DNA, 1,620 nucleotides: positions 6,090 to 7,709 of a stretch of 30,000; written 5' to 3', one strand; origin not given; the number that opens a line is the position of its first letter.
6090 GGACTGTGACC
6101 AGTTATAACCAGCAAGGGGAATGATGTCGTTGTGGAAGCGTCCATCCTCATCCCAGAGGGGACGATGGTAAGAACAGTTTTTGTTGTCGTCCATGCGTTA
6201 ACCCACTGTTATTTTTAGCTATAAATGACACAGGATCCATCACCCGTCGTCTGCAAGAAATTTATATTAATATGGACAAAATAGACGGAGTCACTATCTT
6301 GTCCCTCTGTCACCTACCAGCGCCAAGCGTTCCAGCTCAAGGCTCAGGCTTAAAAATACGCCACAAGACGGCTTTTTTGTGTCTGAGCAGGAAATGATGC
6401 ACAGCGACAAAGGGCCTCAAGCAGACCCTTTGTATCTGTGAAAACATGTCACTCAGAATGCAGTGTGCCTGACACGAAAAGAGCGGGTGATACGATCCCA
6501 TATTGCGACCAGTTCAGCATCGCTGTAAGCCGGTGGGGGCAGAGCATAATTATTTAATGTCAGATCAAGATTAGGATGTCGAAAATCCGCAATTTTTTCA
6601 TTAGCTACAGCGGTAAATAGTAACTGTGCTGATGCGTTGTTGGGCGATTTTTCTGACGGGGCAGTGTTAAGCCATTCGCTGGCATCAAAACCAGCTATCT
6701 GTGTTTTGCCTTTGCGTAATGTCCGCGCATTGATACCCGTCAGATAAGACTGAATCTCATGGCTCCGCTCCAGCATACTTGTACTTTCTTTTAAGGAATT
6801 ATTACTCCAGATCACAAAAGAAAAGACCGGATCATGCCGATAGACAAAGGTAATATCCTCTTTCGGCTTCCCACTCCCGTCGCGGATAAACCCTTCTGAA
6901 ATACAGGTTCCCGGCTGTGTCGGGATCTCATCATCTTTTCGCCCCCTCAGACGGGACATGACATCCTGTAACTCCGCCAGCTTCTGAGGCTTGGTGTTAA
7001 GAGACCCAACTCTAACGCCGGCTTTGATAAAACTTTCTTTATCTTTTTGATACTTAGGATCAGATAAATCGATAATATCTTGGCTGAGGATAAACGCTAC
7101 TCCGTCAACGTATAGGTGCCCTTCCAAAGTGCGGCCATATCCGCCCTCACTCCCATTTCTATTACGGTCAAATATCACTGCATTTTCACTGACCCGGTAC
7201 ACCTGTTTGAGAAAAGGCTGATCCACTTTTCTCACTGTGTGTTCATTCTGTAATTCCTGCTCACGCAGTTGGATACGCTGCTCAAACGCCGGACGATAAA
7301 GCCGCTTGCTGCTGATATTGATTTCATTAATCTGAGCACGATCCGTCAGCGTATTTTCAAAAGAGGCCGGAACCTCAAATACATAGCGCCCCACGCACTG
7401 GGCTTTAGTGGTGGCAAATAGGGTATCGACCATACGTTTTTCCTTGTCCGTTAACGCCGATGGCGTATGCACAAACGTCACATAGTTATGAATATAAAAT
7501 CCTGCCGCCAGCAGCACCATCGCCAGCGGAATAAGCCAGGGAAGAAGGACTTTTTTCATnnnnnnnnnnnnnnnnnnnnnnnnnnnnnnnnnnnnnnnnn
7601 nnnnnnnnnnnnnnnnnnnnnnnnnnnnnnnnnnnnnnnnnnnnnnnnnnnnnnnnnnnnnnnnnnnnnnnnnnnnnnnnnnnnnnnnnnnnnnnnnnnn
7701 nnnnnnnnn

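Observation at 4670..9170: Head-to-tail duplicated effector/immunity module with a strongly patchy divergence profile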

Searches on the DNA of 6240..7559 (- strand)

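Call 30: search_dna_similar(query=window:6283-6460:-, collection=plasmids, mode=distant, max_evalue=0.01, max_rows=15)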
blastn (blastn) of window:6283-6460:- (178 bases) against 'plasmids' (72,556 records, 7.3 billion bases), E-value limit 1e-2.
No match.

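Call 31: search_dna_similar(query=L012:10990-11200:+, collection=plasmids, mode=distant, max_evalue=0.01, max_rows=15)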
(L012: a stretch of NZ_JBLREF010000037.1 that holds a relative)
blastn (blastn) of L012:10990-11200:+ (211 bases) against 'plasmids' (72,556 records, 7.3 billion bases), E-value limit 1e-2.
The search stops at 5000 records and this limit was reached: more records match than are counted here, and every count below describes the 5000 best-scoring records only.
Records with a match: at least 5000; places in all: 5312; records where one place covers at least 80% of the query: 0.
Best place of each record, by identity: >=99% 10; 95-99% 276; 90-95% 1511; 80-90% 2954; 60-80% 249.
By first word of the organism name: Klebsiella 2034; Escherichia 1471; Enterobacter 485; Salmonella 369; Shigella 184; Citrobacter 144; Serratia 72; Yersinia 54; Erwinia 47; Raoultella 33; and 39 more.
By predicted mobility (MOB-suite, as given by PLSDB): mobilizable 4002; non-mobilizable 891; conjugative 107.
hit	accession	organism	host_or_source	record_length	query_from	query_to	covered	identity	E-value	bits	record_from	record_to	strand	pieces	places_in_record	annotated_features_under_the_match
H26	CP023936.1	Klebsiella pneumoniae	Homo sapiens,rectal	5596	28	113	41%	95.3%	3e-30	138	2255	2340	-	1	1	none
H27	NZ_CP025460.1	Klebsiella pneumoniae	Homo sapiens,mixed culture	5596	28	113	41%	95.3%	3e-30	138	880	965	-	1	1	none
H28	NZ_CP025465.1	Klebsiella pneumoniae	Homo sapiens,mixed culture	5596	28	113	41%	95.3%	3e-30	138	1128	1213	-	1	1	none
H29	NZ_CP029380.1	Klebsiella pneumoniae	Homo sapiens,Culture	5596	28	113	41%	95.3%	3e-30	138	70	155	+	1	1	none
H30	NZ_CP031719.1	Klebsiella pneumoniae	Homo sapiens,Culture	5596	28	113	41%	95.3%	3e-30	138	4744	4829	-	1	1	none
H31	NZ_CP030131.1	Klebsiella pneumoniae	Homo sapiens,urine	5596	28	113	41%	95.3%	3e-30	138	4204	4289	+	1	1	none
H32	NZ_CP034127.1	Klebsiella pneumoniae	Homo sapiens,respiratory tract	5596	28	113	41%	95.3%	3e-30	138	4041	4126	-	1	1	none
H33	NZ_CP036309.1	Klebsiella pneumoniae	Homo sapiens,Pure Culture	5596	28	113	41%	95.3%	3e-30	138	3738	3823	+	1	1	none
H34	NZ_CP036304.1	Klebsiella pneumoniae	Homo sapiens,Culture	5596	28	113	41%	95.3%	3e-30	138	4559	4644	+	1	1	none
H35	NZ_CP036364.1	Klebsiella pneumoniae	Homo sapiens,culture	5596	28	113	41%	95.3%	3e-30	138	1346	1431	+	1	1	none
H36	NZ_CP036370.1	Klebsiella pneumoniae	Homo sapiens,Pure Culture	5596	28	113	41%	95.3%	3e-30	138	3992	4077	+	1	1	none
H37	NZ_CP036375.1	Klebsiella pneumoniae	Homo sapiens,Culture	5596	28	113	41%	95.3%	3e-30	138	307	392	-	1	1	none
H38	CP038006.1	Klebsiella pneumoniae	Homo sapiens,Pure Culture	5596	28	113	41%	95.3%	3e-30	138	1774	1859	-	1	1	none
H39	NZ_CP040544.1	Klebsiella pneumoniae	Homo sapiens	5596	28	113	41%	95.3%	3e-30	138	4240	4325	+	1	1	none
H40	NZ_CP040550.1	Klebsiella pneumoniae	Homo sapiens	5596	28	113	41%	95.3%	3e-30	138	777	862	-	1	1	none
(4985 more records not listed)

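Call 32: get_annotated_region(hit=H26, flank=700)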
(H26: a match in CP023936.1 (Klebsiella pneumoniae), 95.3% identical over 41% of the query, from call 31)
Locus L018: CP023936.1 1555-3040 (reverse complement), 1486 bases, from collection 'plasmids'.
description: Klebsiella pneumoniae strain FDAARGOS_443 plasmid unnamed5, complete sequence
organism: Klebsiella pneumoniae (NCBI taxid 573)
taxonomy: Bacteria; Pseudomonadota; Gammaproteobacteria; Enterobacterales; Enterobacteriaceae; Klebsiella; Klebsiella pneumoniae
host: -; source: Homo sapiens,rectal; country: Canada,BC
typing (MOB-suite, as given by PLSDB): mobilizable; replicon rep_cluster_2370; relaxase MOBP,MOBP
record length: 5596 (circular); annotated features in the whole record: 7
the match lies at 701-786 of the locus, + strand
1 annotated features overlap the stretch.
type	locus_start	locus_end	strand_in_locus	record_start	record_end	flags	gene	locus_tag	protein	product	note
CDS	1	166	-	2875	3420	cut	-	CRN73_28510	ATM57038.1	hypothetical protein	-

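Call 33: search_rna_families(sources=[L018, L012, L009, L011], threshold=evalue, max_evalue=0.01, show_alignments=3)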
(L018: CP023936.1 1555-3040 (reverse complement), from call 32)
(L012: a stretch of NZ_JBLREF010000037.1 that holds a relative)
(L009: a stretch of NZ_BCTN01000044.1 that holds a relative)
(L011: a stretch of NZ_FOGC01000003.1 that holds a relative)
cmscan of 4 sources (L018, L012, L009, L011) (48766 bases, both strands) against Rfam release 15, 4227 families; matches with E-value up to 0.01: 4.
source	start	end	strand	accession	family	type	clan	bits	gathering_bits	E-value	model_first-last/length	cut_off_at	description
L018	754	855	-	RF00106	RNAI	Gene; antisense;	-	74.7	47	5.9e-12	1-102/102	no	RNAI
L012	2827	2934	+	RF00034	RprA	Gene; sRNA;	-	69.6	70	3.3e-07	1-108/108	no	RprA RNA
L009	4236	4338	-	RF00106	RNAI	Gene; antisense;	-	61.1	47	7.5e-09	1-102/102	no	RNAI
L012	19515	19638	-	RF01859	Phe_leader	Cis-reg; leader;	-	54.9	55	1.4e-06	1-125/125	no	Phenylalanine leader peptide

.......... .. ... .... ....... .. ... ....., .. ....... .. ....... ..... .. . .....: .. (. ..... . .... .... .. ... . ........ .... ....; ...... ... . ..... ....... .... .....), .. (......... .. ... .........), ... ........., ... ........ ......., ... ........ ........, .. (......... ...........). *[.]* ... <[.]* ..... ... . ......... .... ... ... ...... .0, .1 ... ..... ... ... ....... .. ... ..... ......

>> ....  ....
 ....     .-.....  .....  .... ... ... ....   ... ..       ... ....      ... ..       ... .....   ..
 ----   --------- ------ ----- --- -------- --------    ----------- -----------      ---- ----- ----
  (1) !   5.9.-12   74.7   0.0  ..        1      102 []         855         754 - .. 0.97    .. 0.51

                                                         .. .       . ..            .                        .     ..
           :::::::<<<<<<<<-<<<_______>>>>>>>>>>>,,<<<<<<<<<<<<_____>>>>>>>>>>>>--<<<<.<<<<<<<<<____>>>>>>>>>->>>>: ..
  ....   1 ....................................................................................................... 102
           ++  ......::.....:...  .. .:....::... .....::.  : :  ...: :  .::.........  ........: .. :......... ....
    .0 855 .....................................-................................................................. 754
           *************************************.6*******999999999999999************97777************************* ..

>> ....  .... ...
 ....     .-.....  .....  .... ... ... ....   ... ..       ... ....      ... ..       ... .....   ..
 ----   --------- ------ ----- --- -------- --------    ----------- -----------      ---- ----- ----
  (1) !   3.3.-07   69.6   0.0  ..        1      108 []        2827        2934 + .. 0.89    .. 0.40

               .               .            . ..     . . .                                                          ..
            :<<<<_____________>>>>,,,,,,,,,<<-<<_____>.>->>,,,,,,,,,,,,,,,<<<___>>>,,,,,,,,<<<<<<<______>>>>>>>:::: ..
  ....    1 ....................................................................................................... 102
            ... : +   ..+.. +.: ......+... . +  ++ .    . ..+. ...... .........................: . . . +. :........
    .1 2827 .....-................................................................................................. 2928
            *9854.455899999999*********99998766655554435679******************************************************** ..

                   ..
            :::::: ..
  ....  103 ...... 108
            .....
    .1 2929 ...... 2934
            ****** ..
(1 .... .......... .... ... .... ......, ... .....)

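Call 34: search_rna_families(source=window, start=6240, end=6460, threshold=evalue, max_evalue=10, show_alignments=3)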
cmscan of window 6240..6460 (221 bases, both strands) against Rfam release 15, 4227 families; matches with E-value up to 10: 3.
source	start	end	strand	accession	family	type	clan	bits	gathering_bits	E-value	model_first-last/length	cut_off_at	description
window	6407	6460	-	RF00082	SraG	Gene; sRNA;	-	14.8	50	2.4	124-177/177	5'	SraG RNA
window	6393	6448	-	RF03975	mir-5881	Gene; miRNA;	-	13.3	87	3.6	1-67/67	no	mir-5881 microRNA precursor family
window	6370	6448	+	RF02207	WT1-AS_5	Gene; lncRNA;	-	8.6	80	9.2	1-79/79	no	WT1 antisense RNA conserved region 5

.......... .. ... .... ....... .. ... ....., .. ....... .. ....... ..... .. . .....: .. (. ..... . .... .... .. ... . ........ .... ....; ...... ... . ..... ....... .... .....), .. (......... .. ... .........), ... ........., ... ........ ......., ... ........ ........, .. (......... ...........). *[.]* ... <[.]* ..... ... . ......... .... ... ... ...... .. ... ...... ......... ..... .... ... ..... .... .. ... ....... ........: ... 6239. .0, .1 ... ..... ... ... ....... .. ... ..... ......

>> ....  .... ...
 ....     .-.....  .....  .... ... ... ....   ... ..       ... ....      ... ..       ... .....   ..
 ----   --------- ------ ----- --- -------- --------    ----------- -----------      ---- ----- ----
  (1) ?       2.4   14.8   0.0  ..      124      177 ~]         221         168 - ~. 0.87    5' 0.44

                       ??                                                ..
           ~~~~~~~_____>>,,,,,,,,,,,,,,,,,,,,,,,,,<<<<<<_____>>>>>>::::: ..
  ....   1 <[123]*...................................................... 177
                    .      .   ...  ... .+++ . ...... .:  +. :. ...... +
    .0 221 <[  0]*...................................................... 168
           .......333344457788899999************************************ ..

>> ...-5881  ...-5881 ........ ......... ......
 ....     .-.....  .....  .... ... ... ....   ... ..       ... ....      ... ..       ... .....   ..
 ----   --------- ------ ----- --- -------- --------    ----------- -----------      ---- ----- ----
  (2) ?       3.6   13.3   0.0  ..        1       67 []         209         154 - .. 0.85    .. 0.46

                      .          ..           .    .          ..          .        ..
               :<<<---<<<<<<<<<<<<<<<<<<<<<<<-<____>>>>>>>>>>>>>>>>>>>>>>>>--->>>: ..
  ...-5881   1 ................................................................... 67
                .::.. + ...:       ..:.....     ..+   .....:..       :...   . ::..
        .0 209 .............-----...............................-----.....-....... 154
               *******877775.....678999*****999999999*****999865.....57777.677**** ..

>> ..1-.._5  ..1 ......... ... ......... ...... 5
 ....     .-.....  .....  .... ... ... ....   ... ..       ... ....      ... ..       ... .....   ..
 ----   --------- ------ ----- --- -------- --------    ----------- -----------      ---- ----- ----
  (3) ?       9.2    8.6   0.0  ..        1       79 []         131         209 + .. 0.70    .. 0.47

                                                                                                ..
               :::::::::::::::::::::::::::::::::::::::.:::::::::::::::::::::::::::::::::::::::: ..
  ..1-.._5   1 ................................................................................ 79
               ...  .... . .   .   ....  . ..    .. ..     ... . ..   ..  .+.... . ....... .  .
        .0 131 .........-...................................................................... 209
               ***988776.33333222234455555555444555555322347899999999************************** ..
